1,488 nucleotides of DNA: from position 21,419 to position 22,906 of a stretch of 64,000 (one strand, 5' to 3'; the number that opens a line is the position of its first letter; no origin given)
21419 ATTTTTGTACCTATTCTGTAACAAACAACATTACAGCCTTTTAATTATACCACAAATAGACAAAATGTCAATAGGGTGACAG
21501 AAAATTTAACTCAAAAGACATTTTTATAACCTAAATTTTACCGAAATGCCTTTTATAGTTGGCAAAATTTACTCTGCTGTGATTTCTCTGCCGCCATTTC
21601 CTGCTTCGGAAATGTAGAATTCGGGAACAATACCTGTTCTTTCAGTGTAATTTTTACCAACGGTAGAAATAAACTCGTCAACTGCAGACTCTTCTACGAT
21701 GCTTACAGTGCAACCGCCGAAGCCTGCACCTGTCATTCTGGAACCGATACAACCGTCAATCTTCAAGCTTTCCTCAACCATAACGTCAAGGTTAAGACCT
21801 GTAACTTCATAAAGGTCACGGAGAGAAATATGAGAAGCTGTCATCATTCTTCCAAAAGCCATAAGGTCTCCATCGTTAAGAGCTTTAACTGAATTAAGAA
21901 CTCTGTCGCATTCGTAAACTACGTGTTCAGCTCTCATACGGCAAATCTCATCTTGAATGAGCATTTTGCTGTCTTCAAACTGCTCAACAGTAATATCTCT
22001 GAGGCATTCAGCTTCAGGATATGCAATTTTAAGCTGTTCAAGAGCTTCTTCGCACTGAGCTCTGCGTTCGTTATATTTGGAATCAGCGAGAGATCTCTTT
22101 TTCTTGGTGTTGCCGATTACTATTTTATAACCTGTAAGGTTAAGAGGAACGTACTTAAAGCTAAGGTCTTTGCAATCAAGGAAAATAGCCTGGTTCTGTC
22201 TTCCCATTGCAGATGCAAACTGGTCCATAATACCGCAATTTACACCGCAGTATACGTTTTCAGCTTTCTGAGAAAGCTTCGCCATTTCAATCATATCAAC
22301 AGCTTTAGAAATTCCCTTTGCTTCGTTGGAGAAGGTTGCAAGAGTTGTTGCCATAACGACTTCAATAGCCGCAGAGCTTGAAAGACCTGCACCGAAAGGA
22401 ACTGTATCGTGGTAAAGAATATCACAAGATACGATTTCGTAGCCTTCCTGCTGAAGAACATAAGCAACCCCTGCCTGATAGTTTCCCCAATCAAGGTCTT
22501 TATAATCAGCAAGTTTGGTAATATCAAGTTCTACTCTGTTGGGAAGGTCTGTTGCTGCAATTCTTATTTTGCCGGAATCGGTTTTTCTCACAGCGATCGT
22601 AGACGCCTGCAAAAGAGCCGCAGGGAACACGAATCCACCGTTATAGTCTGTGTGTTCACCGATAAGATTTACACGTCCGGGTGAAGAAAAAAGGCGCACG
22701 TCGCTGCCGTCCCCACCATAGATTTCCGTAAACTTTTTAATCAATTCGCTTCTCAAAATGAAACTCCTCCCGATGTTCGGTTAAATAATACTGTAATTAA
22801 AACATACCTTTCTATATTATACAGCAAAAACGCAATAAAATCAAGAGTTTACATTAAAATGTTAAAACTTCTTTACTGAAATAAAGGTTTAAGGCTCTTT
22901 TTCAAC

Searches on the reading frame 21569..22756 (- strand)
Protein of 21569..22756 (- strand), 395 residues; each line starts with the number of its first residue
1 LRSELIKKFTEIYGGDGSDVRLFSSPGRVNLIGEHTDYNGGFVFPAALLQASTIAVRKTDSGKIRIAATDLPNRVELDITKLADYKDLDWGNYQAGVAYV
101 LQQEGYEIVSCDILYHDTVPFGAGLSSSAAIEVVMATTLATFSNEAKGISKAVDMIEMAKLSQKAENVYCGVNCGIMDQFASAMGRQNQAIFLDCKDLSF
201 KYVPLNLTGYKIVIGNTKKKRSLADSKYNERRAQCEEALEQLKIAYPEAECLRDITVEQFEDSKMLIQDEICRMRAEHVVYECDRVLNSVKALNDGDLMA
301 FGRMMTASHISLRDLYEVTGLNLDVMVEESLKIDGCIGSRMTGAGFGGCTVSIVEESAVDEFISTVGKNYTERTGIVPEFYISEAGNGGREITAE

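Call 99: search_protein_families(library=pfam, proteins=[window:21569-22756:-], max_evalue=0.00001)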
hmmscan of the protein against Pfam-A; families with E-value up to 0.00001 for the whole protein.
window:21569-22756:- (395 aa): 3 families
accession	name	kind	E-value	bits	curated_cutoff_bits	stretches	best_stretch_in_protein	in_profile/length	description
PF10509.15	GalKase_gal_bdg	-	3.8e-21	74.8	23.1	1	7-58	1-49/49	Galactokinase galactose-binding signature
PF00288.32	GHMP_kinases_N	-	9.8e-15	55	22.3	1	95-185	4-86/87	GHMP kinases N terminal domain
PF08544.19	GHMP_kinases_C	-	6.5e-11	42.9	21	1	290-370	2-83/85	GHMP kinases C terminal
